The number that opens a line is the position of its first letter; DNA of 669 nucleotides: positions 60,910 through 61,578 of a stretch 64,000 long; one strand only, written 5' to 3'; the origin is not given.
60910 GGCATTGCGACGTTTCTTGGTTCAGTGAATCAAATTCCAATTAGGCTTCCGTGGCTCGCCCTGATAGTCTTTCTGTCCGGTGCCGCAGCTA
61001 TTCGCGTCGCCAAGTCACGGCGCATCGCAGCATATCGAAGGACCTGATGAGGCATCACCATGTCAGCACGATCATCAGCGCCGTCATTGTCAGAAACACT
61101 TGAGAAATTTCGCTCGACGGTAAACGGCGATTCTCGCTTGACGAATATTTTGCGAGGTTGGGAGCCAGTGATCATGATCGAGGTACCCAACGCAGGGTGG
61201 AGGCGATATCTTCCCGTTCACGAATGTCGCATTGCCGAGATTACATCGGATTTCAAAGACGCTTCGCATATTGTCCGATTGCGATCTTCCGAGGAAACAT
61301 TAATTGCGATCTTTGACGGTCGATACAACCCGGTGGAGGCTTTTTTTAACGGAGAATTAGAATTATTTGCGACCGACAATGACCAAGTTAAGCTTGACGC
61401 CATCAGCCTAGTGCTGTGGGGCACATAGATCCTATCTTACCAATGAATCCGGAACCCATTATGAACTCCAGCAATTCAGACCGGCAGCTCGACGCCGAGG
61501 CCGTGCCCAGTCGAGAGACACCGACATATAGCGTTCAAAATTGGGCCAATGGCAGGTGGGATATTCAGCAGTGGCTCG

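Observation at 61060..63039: SCP2 lipid carrier, ferritin-like diiron protein and CrtZ-sized His-box hydroxylase as a plus-strand tailoring operon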

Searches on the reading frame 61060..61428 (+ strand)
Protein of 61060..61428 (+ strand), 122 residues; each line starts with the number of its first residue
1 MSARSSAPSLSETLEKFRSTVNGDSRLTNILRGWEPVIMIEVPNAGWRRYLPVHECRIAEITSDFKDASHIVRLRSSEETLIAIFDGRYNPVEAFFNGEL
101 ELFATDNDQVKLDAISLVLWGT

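Call 3: search_protein_families(library=pfam, proteins=[window:61060-61428:+], max_evalue=0.01)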
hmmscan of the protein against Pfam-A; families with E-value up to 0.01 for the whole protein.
window:61060-61428:+ (122 aa): 1 family
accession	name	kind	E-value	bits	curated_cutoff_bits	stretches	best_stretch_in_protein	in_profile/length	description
PF02036.22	SCP2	-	0.00063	20.5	21.3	1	29-101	14-85/101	SCP-2 sterol transfer family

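Call 4: search_protein_families(library=ncbifam, proteins=[window:61060-61428:+], max_evalue=0.01)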
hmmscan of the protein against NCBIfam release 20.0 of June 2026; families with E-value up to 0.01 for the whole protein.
window:61060-61428:+ (122 aa): 0 families

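Call 47: search_solved_structures(query=A3, max_evalue=1, show_alignments=1)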
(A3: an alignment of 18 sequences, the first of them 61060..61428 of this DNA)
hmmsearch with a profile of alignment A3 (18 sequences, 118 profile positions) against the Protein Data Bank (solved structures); distinct sequences matched with E-value up to 1: 10.
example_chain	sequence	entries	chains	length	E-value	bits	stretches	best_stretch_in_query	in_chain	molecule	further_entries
1c44_A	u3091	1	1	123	0.00039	24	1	42-111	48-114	PROTEIN (STEROL CARRIER PROTEIN 2)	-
2c0l_B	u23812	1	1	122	0.00083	23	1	41-111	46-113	NONSPECIFIC LIPID-TRANSFER PROTEIN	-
1qnd_A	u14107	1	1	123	0.00085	22.9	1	41-111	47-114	NONSPECIFIC LIPID-TRANSFER PROTEIN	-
5mxe_A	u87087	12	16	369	0.0017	22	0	87-105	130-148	Photorhabdus asymbiotica lectin PHL | lectin PHL | Photorhabdus asymbitoca lectin PHL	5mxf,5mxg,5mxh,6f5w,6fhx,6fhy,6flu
4uei_A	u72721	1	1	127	0.06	17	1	68-108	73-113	STEROL CARRIER PROTEIN 2/3-OXOACYL-COA THIOLASE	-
2cx7_A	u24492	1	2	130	0.22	15.1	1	11-98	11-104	Sterol carrier protein 2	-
3cnu_A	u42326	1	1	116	0.22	15.1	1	6-108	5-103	Predicted coding region AF_1534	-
1wfr_A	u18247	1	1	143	0.29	14.7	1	11-98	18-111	Hypothetical Protein TT1886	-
4jgx_A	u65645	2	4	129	0.41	14.3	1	53-102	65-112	Fatty acid-binding protein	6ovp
3bn8_A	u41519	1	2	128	0.96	13.1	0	6-108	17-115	Putative sterol carrier protein 2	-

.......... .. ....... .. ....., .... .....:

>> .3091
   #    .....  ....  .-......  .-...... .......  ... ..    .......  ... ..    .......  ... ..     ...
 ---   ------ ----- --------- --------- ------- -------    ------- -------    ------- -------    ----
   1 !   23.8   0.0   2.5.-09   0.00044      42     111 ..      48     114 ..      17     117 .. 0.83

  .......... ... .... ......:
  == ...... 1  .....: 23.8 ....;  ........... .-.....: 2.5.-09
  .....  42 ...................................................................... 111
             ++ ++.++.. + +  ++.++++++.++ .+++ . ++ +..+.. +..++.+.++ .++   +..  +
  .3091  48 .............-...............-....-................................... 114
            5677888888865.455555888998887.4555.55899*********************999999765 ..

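Call 48: search_protein_families(library=pfam, alignment_id=A3, max_evalue=0.01)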
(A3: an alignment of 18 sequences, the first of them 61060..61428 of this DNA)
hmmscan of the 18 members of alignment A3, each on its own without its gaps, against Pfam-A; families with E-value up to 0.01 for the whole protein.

A. member 1, window:61060-61428:+ (122 aa): 1 family
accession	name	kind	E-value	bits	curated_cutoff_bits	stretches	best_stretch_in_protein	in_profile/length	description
PF02036.22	SCP2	-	0.00063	20.5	21.3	1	29-101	14-85/101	SCP-2 sterol transfer family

B. families by the number of members that match (of 18 scanned): 2 families
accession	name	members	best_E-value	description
PF02036.22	SCP2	5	9.1e-05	SCP-2 sterol transfer family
PF14864.11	Alkyl_sulf_C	1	0.00047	Alkyl sulfatase C-terminal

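Call 59: find_homologous_proteins(query=window:61060-61428:+, max_evalue=0.001)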
Query window:61060-61428:+ (122 aa): 14 proteins with E <= 0.001 among 15 candidates.
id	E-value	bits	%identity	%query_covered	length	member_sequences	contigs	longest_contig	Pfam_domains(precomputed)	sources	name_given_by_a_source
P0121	2.0e-74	265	100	100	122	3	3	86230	-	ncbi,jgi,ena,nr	ncbi:MAG TPA: hypothetical protein VEG37_07400 [Burkholderiales bacterium]|nr:hypothetical protein [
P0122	7.5e-61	221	83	99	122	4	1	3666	-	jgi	-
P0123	1.6e-59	217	83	99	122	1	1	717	-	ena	-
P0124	1.1e-51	192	75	87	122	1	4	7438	PF02036.23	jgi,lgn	jgi:hypothetical protein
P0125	3.7e-42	161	78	75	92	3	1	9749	-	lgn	-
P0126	4.3e-42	161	63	99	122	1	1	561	-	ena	-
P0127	2.2e-40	155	76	75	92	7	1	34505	-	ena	-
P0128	4.7e-39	151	59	100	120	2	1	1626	-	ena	-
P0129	1.8e-38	149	58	100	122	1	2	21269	-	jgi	-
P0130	1.1e-37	147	56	100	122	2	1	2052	-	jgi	jgi:hypothetical protein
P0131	4.7e-37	145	55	97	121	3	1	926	-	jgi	jgi:hypothetical protein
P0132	1.2e-35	140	54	90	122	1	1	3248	PF02036.23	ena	-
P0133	1.1e-34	137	59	100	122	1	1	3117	PF02036.23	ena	-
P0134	3.4e-22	97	44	92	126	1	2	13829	-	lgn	-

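Call 67: predict_structure(alignment_id=A5)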
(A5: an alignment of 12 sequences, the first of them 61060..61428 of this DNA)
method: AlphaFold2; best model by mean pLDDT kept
length: 122 residues; sequences in the alignment: 12
mean_pLDDT: 79.2   pTM: 0.73
mean pLDDT of the five models: 79.2, 78.7, 78.7, 77.9, 77.3
residues with pLDDT >= 90: 27; 70-90: 68; 50-70: 20; < 50: 7
segments of 3 or more residues with pLDDT < 50: 1-5
pLDDT, mean of each block of 10 residues (from residue 1): 58 90 78 83 89 87 80 90 88 87 71 58 46
secondary structure, 60 per line:
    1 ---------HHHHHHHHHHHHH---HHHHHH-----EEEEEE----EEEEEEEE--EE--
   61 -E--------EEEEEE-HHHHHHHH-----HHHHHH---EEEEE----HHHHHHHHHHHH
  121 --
elements in order: H10-22 H26-31 E37-42 E47-54 E71-76 H78-85 H91-96 E100-104 H109-120

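Call 69: fold_search(model_id=the predicted structure, library=pdb)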
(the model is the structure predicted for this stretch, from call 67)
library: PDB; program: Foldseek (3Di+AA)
matches with E <= 10: 389; with E <= 0.001: 35
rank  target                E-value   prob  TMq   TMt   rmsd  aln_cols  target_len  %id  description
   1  3bn8_A                2.4e-06  1.00  0.59  0.61   2.9        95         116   17  Crystal structure of a putative sterol carrier protein type 2 (af1534) from archaeoglobus fulgidus dsm 4304 at 2.11 A  (released 2007-12-25)
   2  3bn8_B                2.4e-06  1.00  0.59  0.65   6.7       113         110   15  Crystal structure of a putative sterol carrier protein type 2 (af1534) from archaeoglobus fulgidus dsm 4304 at 2.11 A  (released 2007-12-25)
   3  3cnu                  4.6e-06  1.00  0.59  0.64   7.3       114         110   15  Crystal structure of the predicted coding region AF_1534 from Archaeoglobus fulgidus (released 2008-04-15)
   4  2cx7_A                1.0e-05  1.00  0.56  0.54   4.1       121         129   14  Crystal structure of sterol carrier protein 2 (released 2005-12-28)
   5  2c0l_B                2.2e-05  1.00  0.58  0.58   4.6       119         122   18  TPR DOMAIN OF HUMAN PEX5P IN COMPLEX WITH HUMAN MSCP2 (released 2006-11-15)
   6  4uei_MODEL_1_A        2.4e-05  1.00  0.60  0.58   3.6       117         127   15  Solution structure of the sterol carrier protein domain 2 of Helicoverpa armigera (released 2015-12-30)
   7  1wfr_MODEL_1_A        2.5e-05  1.00  0.54  0.48   4.3       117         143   14  Solution structure of the conserved hypothetical protein TT1886, possibly sterol carrier protein, from Thermus (released 2004-11-26)
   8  4jgx_A                4.5e-05  1.00  0.51  0.52   4.3       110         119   17  The Structure of Sterol Carrier Protein 2 from the Yeast Yarrowia Lipolytica (released 2013-12-18)
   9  3bdq_B                4.8e-05  1.00  0.64  0.70   3.1       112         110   13  Room Tempreture Crystal Structure of Sterol Carrier Protein-2 Like-2 (released 2008-01-01)
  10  2cx7_B                6.1e-05  1.00  0.50  0.48   4.7       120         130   16  Crystal structure of sterol carrier protein 2 (released 2005-12-28)
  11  1c44                  7.4e-05  1.00  0.51  0.51   4.3       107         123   20  STEROL CARRIER PROTEIN 2 (SCP2) FROM RABBIT (released 2000-08-07)
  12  2ksh_MODEL_1_A        8.4e-05  1.00  0.44  0.48   5.4       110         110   14  Solution NMR structure of apo Sterol Carrier Protein - 2 from Aedes aegypti (AeSCP-2) (released 2010-03-31)
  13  4jgx_B                1.0e-04  1.00  0.53  0.52   4.5       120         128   17  The Structure of Sterol Carrier Protein 2 from the Yeast Yarrowia Lipolytica (released 2013-12-18)
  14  3bdq_A                1.1e-04  1.00  0.61  0.67   3.2       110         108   13  Room Tempreture Crystal Structure of Sterol Carrier Protein-2 Like-2 (released 2008-01-01)
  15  2nbm_MODEL_1_A        1.4e-04  1.00  0.64  0.69   3.2       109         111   17  Solution NMR structure of ligand free sterol carrier protein 2 like 2 from Aedes aegypti (released 2017-03-08)
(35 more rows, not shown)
